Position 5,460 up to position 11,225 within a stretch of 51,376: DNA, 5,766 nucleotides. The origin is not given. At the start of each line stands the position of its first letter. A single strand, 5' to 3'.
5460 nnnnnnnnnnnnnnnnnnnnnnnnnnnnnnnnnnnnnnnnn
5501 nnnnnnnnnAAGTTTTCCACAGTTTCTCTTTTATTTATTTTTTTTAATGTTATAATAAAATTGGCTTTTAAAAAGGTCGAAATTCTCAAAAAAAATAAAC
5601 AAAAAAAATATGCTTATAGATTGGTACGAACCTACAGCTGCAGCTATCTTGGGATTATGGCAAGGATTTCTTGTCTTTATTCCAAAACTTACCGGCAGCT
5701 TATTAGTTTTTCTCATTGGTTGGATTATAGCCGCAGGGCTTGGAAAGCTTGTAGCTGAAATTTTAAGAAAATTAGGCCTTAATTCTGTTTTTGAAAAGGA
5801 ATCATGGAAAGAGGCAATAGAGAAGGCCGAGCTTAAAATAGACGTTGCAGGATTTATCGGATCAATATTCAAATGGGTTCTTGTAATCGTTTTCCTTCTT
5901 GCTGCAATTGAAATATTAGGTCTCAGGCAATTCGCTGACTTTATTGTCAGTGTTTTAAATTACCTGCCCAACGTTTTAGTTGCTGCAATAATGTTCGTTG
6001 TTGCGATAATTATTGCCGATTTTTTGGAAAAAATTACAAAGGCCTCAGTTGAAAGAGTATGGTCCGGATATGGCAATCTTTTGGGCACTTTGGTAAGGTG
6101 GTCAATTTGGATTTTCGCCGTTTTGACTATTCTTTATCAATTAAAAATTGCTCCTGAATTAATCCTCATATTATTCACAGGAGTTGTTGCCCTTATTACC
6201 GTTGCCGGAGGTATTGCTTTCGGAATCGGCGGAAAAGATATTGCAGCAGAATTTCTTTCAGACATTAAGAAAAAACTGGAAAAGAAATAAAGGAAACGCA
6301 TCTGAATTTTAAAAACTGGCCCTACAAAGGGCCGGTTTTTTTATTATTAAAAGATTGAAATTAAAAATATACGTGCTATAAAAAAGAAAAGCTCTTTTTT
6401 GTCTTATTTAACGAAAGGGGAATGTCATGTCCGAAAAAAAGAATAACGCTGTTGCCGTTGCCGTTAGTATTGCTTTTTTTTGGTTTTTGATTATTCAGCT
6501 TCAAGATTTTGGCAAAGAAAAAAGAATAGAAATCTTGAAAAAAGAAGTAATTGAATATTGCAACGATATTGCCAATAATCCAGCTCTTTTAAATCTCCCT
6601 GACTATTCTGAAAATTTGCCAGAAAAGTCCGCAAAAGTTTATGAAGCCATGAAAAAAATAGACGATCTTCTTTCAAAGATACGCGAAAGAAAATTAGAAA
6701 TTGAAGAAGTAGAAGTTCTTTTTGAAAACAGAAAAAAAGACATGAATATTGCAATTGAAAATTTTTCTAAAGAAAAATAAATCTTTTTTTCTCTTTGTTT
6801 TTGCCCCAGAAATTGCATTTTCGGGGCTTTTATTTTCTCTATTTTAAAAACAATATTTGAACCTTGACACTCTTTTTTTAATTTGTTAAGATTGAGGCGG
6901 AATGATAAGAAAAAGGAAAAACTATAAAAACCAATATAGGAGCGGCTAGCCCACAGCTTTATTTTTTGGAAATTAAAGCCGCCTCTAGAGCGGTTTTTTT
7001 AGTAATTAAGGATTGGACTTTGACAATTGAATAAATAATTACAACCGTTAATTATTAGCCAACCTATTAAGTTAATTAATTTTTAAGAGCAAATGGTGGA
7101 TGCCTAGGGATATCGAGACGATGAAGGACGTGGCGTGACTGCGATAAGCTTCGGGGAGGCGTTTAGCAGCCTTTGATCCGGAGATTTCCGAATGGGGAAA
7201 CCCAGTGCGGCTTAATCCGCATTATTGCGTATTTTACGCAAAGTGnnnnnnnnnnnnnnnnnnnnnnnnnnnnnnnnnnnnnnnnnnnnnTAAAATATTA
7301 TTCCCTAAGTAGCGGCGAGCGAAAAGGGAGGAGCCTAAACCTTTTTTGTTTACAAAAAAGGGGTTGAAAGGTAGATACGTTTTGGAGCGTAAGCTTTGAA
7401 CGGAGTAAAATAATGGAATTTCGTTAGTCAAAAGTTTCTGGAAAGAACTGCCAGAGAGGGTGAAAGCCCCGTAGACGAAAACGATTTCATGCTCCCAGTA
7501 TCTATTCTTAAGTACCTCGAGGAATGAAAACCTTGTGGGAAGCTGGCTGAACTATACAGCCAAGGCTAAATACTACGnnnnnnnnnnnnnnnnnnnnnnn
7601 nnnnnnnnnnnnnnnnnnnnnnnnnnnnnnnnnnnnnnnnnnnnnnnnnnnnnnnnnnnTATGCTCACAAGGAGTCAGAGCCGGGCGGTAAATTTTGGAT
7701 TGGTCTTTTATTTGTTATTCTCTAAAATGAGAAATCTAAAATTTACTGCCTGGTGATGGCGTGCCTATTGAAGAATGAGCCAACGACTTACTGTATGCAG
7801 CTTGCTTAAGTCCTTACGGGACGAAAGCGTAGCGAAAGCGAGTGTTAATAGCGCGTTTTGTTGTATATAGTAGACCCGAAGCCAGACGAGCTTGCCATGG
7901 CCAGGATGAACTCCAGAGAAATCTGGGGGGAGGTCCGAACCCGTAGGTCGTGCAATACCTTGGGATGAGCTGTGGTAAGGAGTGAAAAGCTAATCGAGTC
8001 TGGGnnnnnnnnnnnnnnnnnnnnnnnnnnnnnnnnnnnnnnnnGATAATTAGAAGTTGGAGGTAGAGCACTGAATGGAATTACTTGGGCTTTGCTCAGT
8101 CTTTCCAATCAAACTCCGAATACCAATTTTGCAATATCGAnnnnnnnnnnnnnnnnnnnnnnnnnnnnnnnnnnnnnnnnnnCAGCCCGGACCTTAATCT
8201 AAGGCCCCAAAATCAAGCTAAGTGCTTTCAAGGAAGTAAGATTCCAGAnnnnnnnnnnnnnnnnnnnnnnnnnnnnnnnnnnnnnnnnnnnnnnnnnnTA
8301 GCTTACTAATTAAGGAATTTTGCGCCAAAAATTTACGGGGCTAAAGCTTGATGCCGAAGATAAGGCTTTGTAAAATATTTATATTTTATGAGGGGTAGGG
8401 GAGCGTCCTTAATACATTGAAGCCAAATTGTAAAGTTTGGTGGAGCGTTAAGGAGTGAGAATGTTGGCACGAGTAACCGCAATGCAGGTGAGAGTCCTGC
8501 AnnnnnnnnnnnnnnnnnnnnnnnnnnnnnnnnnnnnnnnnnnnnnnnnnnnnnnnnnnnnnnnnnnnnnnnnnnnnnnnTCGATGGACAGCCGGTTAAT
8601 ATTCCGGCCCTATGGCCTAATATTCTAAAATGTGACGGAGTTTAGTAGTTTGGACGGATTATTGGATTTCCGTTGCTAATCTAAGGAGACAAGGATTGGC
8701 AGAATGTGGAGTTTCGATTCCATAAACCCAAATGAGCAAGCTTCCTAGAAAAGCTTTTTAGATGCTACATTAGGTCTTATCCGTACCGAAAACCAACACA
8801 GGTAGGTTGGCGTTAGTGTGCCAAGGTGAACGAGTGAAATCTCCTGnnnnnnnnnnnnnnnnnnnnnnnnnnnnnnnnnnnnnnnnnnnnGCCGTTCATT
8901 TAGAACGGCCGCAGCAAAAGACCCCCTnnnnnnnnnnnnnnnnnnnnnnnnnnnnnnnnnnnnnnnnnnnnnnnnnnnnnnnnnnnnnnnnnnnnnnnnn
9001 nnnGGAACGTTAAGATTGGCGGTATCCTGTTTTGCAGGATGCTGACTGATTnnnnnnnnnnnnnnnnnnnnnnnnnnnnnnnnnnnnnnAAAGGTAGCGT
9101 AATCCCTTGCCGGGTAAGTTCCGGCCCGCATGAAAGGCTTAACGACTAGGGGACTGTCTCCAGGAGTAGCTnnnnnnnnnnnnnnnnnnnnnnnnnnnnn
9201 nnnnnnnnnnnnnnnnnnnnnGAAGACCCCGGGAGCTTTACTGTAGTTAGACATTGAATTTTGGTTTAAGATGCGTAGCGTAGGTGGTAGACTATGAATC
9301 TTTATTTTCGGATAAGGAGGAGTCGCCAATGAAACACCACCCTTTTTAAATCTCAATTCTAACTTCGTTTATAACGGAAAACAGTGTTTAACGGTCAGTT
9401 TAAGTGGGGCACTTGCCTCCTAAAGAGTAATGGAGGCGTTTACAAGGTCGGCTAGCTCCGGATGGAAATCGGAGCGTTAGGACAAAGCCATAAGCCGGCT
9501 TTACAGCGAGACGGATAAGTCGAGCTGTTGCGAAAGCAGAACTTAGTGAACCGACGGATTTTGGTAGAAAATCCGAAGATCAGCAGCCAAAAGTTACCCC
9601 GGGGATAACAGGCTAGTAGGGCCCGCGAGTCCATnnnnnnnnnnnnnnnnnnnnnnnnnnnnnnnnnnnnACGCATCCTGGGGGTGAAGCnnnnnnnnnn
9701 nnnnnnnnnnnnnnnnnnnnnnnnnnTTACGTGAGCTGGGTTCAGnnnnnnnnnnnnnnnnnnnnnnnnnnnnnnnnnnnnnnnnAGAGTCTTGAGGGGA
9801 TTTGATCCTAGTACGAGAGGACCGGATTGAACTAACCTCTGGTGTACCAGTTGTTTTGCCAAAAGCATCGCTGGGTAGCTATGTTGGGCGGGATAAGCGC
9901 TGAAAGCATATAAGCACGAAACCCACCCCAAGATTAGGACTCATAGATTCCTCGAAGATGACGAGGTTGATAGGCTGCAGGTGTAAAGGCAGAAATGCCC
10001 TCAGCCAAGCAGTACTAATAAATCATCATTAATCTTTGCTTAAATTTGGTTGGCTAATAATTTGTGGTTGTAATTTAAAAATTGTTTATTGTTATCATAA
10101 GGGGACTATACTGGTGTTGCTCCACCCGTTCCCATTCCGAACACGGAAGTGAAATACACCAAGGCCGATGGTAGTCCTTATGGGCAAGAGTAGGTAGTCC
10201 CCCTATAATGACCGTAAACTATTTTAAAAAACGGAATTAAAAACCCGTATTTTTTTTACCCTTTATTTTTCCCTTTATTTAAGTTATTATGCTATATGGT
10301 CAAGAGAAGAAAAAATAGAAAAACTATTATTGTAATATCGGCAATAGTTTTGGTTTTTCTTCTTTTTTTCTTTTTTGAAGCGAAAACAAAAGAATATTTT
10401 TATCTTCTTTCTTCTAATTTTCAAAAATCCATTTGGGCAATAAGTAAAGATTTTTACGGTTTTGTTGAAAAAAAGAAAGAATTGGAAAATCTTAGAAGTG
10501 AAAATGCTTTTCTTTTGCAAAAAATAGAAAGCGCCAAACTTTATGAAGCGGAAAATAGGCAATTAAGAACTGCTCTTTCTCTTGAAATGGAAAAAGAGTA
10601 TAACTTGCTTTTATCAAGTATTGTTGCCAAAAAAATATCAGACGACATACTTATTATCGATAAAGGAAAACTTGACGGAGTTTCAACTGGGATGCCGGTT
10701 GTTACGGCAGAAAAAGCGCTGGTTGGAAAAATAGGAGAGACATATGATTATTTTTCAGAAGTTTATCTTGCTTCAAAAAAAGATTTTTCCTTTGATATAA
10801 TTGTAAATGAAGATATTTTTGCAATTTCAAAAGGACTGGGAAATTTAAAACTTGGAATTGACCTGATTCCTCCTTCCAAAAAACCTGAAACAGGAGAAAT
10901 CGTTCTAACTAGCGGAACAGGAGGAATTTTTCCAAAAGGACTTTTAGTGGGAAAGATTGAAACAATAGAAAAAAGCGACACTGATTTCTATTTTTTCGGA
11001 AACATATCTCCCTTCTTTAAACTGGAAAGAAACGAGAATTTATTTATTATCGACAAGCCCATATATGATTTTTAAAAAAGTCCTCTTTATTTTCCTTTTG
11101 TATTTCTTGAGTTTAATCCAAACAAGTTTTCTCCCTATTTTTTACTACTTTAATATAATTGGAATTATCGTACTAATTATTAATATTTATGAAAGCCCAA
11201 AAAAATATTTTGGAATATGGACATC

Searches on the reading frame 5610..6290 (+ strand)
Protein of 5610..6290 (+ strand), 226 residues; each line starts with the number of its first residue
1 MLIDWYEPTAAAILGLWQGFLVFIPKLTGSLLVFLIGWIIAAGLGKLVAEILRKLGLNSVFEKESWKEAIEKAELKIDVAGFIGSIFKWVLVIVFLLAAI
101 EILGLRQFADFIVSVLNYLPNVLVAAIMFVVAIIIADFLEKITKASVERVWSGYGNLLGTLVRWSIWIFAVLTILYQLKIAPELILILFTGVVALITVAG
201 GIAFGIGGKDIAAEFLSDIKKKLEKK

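Call 11: search_protein_families(library=pfam, proteins=[window:5610-6290:+], max_evalue=0.001)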
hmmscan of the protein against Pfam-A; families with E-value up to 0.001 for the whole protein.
window:5610-6290:+ (226 aa): 1 family
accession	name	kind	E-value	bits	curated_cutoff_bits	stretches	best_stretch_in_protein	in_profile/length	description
PF05552.17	MS_channel_1st_1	-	8.1e-15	54.9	22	2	15-59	5-49/50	Mechanosensitive ion channel, conserved TM helix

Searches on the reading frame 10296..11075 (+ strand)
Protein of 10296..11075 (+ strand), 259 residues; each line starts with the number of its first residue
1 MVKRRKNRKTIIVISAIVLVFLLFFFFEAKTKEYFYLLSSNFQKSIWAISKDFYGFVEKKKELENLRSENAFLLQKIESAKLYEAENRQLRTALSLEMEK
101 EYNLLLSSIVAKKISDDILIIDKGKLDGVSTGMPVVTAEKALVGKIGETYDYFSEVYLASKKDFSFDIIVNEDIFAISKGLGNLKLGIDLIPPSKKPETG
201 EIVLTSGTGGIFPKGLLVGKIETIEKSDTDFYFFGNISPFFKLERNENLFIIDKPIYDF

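Call 11: search_protein_families(library=pfam, proteins=[window:10296-11075:+], max_evalue=0.001)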
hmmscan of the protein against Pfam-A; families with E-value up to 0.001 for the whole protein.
window:10296-11075:+ (259 aa): 1 family
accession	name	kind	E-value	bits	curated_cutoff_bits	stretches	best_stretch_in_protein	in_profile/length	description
PF04085.20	MreC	-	8e-28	97.5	28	1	116-252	10-146/147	Rod shape-determining protein MreC, barrel core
